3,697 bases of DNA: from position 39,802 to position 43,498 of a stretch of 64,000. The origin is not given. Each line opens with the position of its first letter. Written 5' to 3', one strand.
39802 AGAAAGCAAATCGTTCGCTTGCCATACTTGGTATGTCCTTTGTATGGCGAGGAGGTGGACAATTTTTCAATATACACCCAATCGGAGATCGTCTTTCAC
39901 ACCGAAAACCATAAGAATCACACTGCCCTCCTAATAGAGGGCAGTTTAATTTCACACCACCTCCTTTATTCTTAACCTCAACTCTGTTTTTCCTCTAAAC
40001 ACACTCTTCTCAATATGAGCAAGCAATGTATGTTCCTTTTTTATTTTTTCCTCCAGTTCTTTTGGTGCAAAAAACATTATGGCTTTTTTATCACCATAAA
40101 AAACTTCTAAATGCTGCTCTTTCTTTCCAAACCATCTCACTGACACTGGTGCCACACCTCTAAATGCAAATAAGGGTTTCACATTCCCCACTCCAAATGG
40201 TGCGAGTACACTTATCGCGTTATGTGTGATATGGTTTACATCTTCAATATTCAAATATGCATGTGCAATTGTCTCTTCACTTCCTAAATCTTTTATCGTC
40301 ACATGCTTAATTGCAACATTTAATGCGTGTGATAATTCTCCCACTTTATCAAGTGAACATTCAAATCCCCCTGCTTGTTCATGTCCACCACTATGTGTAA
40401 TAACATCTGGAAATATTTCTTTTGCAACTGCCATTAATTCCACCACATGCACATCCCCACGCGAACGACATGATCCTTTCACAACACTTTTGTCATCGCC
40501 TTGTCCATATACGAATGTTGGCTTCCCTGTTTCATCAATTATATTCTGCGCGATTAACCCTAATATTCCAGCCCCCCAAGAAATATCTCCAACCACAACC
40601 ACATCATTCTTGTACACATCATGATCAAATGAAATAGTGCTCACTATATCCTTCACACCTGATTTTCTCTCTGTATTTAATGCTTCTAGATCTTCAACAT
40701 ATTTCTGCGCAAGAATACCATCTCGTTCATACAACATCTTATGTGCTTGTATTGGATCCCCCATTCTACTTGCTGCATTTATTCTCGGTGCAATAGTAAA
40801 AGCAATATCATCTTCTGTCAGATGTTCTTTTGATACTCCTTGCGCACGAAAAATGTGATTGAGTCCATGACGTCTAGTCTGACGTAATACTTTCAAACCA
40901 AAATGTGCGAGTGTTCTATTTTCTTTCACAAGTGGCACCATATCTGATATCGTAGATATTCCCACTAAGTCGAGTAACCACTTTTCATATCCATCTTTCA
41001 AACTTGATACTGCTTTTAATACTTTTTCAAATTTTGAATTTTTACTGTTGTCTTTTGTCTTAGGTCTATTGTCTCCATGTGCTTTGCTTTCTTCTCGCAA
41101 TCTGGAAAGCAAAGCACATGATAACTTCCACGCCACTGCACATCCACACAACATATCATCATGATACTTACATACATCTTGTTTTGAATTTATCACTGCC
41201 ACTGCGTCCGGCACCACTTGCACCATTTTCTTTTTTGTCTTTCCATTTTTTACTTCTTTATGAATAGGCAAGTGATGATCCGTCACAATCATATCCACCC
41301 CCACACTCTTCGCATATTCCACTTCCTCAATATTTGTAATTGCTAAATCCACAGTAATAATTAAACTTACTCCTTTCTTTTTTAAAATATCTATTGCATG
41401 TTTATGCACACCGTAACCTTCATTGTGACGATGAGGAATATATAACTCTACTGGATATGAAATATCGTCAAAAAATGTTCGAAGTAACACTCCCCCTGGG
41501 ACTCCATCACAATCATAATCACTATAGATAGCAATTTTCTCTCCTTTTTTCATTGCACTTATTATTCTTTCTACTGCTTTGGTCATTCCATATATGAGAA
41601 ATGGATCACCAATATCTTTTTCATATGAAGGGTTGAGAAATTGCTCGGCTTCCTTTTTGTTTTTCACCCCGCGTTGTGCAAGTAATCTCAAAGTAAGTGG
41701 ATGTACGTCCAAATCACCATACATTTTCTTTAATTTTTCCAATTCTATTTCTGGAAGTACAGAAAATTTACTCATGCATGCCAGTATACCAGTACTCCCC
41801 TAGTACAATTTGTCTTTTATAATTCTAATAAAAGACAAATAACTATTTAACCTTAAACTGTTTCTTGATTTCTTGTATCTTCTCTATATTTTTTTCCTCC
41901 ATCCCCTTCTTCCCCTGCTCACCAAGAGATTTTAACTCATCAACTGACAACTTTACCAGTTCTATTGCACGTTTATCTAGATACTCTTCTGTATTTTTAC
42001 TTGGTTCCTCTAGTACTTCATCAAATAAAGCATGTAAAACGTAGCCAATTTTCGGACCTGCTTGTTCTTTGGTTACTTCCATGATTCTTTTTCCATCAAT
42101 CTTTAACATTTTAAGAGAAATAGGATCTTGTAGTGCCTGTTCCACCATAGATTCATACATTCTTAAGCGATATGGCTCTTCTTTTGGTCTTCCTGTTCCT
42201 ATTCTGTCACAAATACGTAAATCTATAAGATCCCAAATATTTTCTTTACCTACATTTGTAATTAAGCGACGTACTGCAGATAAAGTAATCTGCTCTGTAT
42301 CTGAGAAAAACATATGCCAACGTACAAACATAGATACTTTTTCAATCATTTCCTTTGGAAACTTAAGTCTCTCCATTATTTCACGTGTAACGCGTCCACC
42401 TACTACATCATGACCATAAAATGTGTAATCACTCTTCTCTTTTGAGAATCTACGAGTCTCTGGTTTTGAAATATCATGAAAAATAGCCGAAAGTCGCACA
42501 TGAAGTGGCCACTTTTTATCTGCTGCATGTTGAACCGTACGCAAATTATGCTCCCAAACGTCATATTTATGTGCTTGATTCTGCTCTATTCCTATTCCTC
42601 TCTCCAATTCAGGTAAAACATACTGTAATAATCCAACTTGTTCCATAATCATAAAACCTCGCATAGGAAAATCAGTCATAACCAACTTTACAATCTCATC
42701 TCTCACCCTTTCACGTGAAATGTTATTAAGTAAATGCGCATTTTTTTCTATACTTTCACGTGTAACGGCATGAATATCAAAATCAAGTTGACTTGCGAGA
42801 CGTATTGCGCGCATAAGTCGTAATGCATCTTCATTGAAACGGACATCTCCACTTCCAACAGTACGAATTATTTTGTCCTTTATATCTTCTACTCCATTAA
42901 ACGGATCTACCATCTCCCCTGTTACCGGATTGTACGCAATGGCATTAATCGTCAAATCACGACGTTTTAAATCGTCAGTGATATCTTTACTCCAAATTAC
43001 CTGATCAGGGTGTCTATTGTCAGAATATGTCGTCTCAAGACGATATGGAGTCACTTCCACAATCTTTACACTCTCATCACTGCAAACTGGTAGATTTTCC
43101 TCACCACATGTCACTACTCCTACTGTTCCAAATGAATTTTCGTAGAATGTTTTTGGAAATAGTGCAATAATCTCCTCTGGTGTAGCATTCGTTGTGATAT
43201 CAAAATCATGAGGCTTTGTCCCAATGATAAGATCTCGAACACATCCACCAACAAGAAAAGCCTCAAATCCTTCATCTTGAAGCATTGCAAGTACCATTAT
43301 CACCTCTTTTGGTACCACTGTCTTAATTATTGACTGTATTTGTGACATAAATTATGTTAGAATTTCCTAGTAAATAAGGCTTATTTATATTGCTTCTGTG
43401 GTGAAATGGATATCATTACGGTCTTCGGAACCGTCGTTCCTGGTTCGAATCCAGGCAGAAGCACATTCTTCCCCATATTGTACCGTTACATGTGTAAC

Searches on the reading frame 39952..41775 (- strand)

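Call 83: search_protein_families(library=pfam, proteins=[window:39952-41775:-], max_evalue=0.0001)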
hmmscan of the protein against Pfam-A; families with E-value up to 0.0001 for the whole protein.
window:39952-41775:- (607 aa): 3 families
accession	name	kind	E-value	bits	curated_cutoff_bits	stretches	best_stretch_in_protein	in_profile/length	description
PF01368.27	DHH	-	3.3e-15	56.9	28.1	1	80-220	1-103/125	DHH family, N-terminal domain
PF17768.7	RecJ_OB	-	1.2e-14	54.7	27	1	507-604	4-106/107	RecJ OB domain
PF02272.25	DHHA1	-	1e-09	39.2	25.9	1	393-489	5-100/102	DHHA1 domain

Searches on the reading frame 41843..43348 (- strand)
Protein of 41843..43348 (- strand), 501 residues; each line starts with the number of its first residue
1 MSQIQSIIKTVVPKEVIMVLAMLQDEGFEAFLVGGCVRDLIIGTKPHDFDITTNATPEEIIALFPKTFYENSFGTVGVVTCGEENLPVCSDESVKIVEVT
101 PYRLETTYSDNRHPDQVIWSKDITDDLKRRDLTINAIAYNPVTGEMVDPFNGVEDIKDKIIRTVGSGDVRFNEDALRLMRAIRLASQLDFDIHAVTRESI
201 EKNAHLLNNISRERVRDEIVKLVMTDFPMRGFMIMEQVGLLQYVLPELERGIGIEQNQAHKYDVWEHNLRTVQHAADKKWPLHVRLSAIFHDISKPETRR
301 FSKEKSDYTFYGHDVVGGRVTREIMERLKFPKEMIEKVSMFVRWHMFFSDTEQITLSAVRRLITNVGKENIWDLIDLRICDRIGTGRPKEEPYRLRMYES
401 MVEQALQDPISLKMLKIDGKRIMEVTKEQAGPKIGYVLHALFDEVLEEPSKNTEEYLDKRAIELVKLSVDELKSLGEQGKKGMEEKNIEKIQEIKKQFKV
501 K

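Call 83: search_protein_families(library=pfam, proteins=[window:41843-43348:-], max_evalue=0.0001)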
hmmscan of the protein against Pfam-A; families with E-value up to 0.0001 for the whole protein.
window:41843-43348:- (501 aa): 4 families
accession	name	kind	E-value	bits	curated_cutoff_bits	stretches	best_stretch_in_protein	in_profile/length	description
PF01743.26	PolyA_pol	-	2.2e-35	122.2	23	1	30-162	1-126/126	Poly A polymerase head domain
PF12627.12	PolyA_pol_RNAbd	-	1.2e-19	70.3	22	1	189-249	1-61/64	Probable RNA and SrmB- binding site of polymerase A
PF01966.28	HD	-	1.1e-07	32.6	22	1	264-358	1-104/116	HD domain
PF13735.12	tRNA_NucTran2_2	-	3.2e-06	27.6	27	1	322-457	25-145/149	tRNA nucleotidyltransferase domain 2 putative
